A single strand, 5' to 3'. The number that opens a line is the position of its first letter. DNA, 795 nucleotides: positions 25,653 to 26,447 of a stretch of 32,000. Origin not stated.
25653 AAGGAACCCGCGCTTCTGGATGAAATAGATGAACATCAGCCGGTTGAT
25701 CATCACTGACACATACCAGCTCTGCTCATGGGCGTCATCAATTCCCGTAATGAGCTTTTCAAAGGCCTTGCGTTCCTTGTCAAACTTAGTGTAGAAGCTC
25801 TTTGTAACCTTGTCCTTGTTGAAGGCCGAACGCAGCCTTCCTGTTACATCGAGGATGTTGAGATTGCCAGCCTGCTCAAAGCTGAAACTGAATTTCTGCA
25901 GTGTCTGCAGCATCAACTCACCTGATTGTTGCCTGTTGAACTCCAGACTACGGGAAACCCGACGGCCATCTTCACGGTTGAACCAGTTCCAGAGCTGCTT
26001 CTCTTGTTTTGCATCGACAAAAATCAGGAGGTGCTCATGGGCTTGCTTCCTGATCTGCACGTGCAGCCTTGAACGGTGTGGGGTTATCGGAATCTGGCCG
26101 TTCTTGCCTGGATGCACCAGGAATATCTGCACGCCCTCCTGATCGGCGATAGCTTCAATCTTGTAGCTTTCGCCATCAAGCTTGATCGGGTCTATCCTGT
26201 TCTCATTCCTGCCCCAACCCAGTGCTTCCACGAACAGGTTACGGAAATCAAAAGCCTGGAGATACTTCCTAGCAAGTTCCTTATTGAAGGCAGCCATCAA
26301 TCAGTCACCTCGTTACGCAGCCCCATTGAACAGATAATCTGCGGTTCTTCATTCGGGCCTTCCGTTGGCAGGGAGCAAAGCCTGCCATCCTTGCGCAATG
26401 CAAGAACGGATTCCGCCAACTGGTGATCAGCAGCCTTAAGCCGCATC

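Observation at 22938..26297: Methyltransferase has an extra ~150-aa N-terminal module and an abrupt GC drop inside the gene (mosaic specificity end)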

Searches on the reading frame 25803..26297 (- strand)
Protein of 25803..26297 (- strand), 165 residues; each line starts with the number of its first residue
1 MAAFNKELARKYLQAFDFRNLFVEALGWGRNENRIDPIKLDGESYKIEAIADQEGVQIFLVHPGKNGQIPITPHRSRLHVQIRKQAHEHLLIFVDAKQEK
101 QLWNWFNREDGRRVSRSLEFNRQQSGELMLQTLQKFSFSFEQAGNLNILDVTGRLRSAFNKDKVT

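Call 35: search_solved_structures(query=A2, max_evalue=10, show_alignments=2)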
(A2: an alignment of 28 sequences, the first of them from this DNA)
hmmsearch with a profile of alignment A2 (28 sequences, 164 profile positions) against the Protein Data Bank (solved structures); distinct sequences matched with E-value up to 10: 1.
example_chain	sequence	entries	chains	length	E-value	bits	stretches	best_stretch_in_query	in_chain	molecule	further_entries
7k34_A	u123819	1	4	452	0.052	16.6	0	39-91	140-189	Threonine aldolase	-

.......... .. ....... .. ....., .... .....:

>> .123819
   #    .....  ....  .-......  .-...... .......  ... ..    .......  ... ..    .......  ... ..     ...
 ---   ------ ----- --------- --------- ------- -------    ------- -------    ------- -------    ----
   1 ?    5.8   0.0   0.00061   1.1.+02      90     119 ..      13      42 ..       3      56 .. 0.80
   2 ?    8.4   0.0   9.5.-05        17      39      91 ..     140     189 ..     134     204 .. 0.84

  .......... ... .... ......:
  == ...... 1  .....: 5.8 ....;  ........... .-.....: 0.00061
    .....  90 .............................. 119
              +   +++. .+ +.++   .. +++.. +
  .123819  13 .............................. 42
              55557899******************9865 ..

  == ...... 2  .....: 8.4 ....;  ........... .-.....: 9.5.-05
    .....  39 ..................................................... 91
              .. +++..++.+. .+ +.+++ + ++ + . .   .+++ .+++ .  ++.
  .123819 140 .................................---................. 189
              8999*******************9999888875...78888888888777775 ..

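Call 36: search_protein_families(library=pfam, alignment_id=A2, max_evalue=1)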
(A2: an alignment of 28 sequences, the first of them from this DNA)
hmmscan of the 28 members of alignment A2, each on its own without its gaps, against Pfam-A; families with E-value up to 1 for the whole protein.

A. member 1, seq(165 aa): 2 families
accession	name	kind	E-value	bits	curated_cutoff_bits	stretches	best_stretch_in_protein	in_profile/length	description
PF20877.2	Anoctamin_N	-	0.035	14.6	27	1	76-109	32-64/123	Alpha-beta plait domain in TMEM16 lipid scramblase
PF07559.19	FlgE_D2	-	0.16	12.8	22.7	1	86-147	35-89/142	Flagellar basal body protein FlaE D2 domain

B. families by the number of members that match (of 28 scanned): 12 families
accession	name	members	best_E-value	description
PF14529.12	Exo_endo_phos_2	2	0.044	Endonuclease-reverse transcriptase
PF18517.6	LZ3wCH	2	0.051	Leucine zipper with capping helix domain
PF12863.12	DUF3821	1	0.01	Domain of unknown function (DUF3821)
PF03668.21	RapZ-like_N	1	0.014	RapZ-like N-terminal domain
PF20877.2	Anoctamin_N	1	0.035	Alpha-beta plait domain in TMEM16 lipid scramblase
PF22780.1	HI0933_like_1st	1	0.039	HI0933-like protein barrel and H2TH domain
PF06584.18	DIRP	1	0.076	DIRP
PF24562.1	CysR_MRC2_N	1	0.089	MRC2-like, N-terminal cysteine-rich domain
PF01212.27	Beta_elim_lyase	1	0.097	Beta-eliminating lyase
PF07559.19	FlgE_D2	1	0.16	Flagellar basal body protein FlaE D2 domain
PF10898.13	DUF2716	1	0.16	Protein of unknown function (DUF2716)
PF21982.2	RecX_HTH1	1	0.2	RecX, first three-helix domain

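Call 40: predict_structure(alignment_id=A2)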
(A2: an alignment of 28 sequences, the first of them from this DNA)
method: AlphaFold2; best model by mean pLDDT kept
length: 165 residues; sequences in the alignment: 28
mean_pLDDT: 90.8   pTM: 0.86
mean pLDDT of the five models: 90.8, 90.3, 90.2, 89.4, 88.8
residues with pLDDT >= 90: 133; 70-90: 22; 50-70: 7; < 50: 3
segments of 3 or more residues with pLDDT < 50: 163-165
pLDDT, mean of each block of 10 residues (from residue 1): 85 97 95 93 95 95 96 94 92 97 85 84 93 91 87 91 52
secondary structure, 60 per line:
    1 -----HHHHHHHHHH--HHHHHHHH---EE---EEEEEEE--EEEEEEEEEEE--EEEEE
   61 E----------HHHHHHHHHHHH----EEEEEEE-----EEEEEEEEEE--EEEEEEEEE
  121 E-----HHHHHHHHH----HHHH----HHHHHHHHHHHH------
elements in order: H6-15 H18-25 E34-40 E43-53 E56-61 H72-83 E88-94 E100-109 E112-121 H127-135 H140-143 H148-159

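Call 43: fold_search(model_id=the predicted structure, library=pdb)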
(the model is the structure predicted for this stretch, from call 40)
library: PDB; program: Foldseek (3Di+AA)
matches with E <= 10: 946; with E <= 0.001: 0
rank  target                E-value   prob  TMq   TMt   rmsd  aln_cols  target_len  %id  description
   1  1i74_A                4.7e-02  0.21  0.20  0.12  14.5       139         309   12  STREPTOCOCCUS MUTANS INORGANIC PYROPHOSPHATASE (released 2001-06-06)
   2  9jsz_J                5.0e-02  0.35  0.30  0.16  10.2       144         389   13  active NbaSPARDA complexes (released 2025-04-02)
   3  5o3x_B                5.3e-02  0.18  0.19  0.06  15.7       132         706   14  Structural characterization of the fast and promiscuous macrocyclase from plant - apo PCY1 (released 2018-02-07)
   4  4d10_F                6.0e-02  0.51  0.29  0.19  12.9       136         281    8  Crystal structure of the COP9 signalosome (released 2014-07-23)
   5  8amz_U                6.0e-02  0.38  0.25  0.16  14.0       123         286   12  Spinach 19S proteasome (released 2022-08-24)
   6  4ckn_D                6.0e-02  0.20  0.17  0.17  13.9       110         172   14  Structure of an N-terminal fragment of Leishmania SAS-6 containing parts of its coiled coil domain, F257E mutant (released 2014-03-05)
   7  4ckn_A                6.4e-02  0.20  0.17  0.16  14.4       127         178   13  Structure of an N-terminal fragment of Leishmania SAS-6 containing parts of its coiled coil domain, F257E mutant (released 2014-03-05)
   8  1k20_A                6.8e-02  0.21  0.20  0.13  14.8       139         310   13  Inorganic Pyrophosphatase (family II) from Streptococcus gordonii at 1.5 A resolution (released 2001-10-31)
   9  3tqm_B                8.1e-02  0.44  0.22  0.35   9.5       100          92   13  Structure of an ribosomal subunit interface protein from Coxiella burnetii (released 2011-09-28)
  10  2enx_A                8.1e-02  0.21  0.22  0.13  15.2       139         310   13  Structure of the family II inorganic pyrophosphatase from Streptococcus agalactiae at 2.8 resolution (released 2007-05-29)
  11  5uw3_A                8.1e-02  0.14  0.19  0.06  15.7       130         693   13  PCY1 in Complex with Follower Peptide (released 2017-05-31)
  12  3tqm_A                1.0e-01  0.38  0.22  0.36   9.5       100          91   13  Structure of an ribosomal subunit interface protein from Coxiella burnetii (released 2011-09-28)
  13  2iw4_A                1.2e-01  0.16  0.21  0.13  14.7       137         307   13  CRYSTAL STRUCTURE OF BASILLUS SUBTILIS FAMILY II INORGANIC PYROPHOSPHATASE MUTANT, H98Q, IN COMPLEX WITH PNP (released 2006-11-07)
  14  2iw4_B                1.2e-01  0.15  0.20  0.12  14.8       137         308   14  CRYSTAL STRUCTURE OF BASILLUS SUBTILIS FAMILY II INORGANIC PYROPHOSPHATASE MUTANT, H98Q, IN COMPLEX WITH PNP (released 2006-11-07)
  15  9jt2_F                1.7e-01  0.28  0.31  0.16  10.6       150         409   12  substrate-bound NbaSPARDA complexes (released 2025-04-02)
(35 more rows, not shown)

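Call 65: search_protein_representatives(alignment_id=A2)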
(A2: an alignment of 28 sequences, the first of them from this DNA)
Query: 28 sequences, 164 profile positions. Proteins with E-value up to 0.001 (for the whole library): 1525; up to 1e-10: 1020; up to 1e-30: 336. The best 150 are listed.
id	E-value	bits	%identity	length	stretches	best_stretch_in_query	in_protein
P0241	6.1e-72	257.0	-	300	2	1-141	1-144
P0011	7.6e-70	250.2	-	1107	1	1-164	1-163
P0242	1.1e-69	249.7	-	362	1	1-164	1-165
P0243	1.2e-67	243.0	-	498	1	4-164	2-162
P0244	1.9e-67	242.4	-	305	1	1-164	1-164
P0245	1.5e-65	236.2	-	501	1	1-164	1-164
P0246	1.9e-65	235.9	-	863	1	1-164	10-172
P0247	5.9e-65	234.3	-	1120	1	1-164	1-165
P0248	7.7e-64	230.7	-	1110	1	4-164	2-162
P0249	3.8e-63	228.4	-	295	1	1-164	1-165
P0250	5.4e-63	227.9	-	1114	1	1-164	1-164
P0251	8.0e-62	224.1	-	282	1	1-164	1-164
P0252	1.7e-61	223.1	-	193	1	1-164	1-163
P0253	4.9e-61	221.6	-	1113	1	1-164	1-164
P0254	1.3e-60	220.1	-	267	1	2-164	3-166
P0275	3.1e-54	199.4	-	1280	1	1-164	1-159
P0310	2.3e-49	183.6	-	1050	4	10-132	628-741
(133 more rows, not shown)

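Call 66: search_protein_families(library=pfam, proteins=[P0310, P0241, P0275, P0246], max_evalue=0.001)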
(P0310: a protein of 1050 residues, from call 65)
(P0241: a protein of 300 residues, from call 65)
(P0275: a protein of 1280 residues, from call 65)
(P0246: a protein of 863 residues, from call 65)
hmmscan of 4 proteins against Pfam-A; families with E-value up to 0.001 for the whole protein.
P0310 (1050 aa): 10 families
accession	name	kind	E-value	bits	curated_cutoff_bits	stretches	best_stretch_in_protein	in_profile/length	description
PF00027.35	cNMP_binding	-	1.4e-21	76.6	27.5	2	773-853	9-84/89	Cyclic nucleotide-binding domain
PF13247.11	Fer4_11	-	1e-09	38.9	26.2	1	930-1031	4-95/100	4Fe-4S dicluster domain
PF12838.12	Fer4_7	-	3.6e-09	37.4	27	1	968-1030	1-52/52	4Fe-4S dicluster domain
PF13237.11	Fer4_10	-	4.1e-08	33.5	25.5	2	934-980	7-53/53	4Fe-4S dicluster domain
PF13187.11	Fer4_9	-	1.7e-07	31.6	27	1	935-982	1-50/52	4Fe-4S dicluster domain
PF12797.12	Fer4_2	-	1.4e-06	28.3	24.5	0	892-910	2-20/22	4Fe-4S binding domain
PF12837.12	Fer4_6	-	1.5e-06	28.3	25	0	963-982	3-22/24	4Fe-4S binding domain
PF00037.32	Fer4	-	1.7e-05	24.9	21.1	0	964-982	3-21/24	4Fe-4S binding domain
PF14697.11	Fer4_21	-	3.6e-05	24.2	35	0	964-1014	3-48/59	4Fe-4S dicluster domain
PF25160.1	LdpA_Fe-S-bd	-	9.3e-05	22.6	27.6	1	939-988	5-47/49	LdpA Fe-S cluster-binding domain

P0241 (300 aa): 0 families

P0275 (1280 aa): 3 families
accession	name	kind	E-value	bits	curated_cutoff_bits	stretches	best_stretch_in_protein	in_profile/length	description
PF07669.17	Eco57I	-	1.2e-21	78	25.3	1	767-999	1-149/171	Eco57I restriction-modification methylase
PF04326.19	SLFN_AlbA_2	-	9.8e-16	58.8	25.3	1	560-696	1-116/118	Schlafen, AlbA_2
PF20473.4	MmeI_Mtase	-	3e-07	30.3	27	1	491-534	10-53/259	MmeI, DNA-methyltransferase domain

P0246 (863 aa): 3 families
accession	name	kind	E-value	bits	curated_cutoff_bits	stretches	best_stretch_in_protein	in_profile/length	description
PF07669.17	Eco57I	-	7.4e-19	68.9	25.3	1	595-786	1-89/171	Eco57I restriction-modification methylase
PF20473.4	MmeI_Mtase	-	1.3e-09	38.1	27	1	504-617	7-85/259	MmeI, DNA-methyltransferase domain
PF25120.1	DUF7814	-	1.2e-05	25.6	27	1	249-294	122-167/228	Domain of unknown function (DUF7814)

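Call 71: fold_search(model_id=the predicted structure, library=viral)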
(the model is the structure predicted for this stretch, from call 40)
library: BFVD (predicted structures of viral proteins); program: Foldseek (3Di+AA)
matches with E <= 10: 1343; with E <= 0.001: 0
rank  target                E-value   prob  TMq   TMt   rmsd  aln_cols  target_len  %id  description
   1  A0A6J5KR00            1.7e-02  0.57  0.27  0.30  16.2       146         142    8  Uncharacterized protein [uncultured Caudovirales phage]
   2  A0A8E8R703            1.8e-02  0.20  0.18  0.06  15.4       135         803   10  Major outer capsid protein [Mudumu virus]
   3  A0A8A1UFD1            2.0e-02  0.54  0.32  0.09  16.1       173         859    8  PA859L [African swine fever virus]
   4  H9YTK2                2.7e-02  0.57  0.27  0.30  14.4       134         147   10  (no name in the UniProt tables at hand)
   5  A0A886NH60            5.6e-02  0.20  0.17  0.15  14.4       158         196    8  (no name in the UniProt tables at hand)
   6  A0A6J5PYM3            5.6e-02  0.18  0.24  0.15  10.9       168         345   13  Uncharacterized protein [uncultured Caudovirales phage]
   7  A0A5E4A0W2            6.3e-02  0.60  0.20  0.44  11.7        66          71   17  (no name in the UniProt tables at hand)
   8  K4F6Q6                6.7e-02  0.25  0.22  0.28  12.5       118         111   10  Sigma 54 modulation protein/ribosomal protein S30EA [Cronobacter phage vB_CsaM_GAP32]
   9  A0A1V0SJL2            7.1e-02  0.12  0.17  0.11  19.2       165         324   10  Uncharacterized protein [Klosneuvirus KNV1]
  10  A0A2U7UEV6            8.6e-02  0.69  0.41  0.16   7.3       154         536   10  DUF5898 domain-containing protein [Pandoravirus macleodensis]
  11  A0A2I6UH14            9.1e-02  0.60  0.24  0.20   8.8        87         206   13  Uncharacterized protein [Salinibacter phage M31CR41-2]
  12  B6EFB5                9.1e-02  0.16  0.25  0.22  19.1       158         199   17  DUF83 domain-containing protein [Stygiolobus rod-shaped virus]
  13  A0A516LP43            1.2e-01  0.57  0.22  0.39  11.5        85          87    8  (no name in the UniProt tables at hand)
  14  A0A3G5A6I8            1.2e-01  0.25  0.27  0.18  15.6       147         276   10  Putative polyubiquitin-A isoform X3 [Harvfovirus sp.]
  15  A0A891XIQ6            1.2e-01  0.12  0.18  0.13  11.6       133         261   14  RdRp [Plum bark necrosis stem pitting-associated virus]
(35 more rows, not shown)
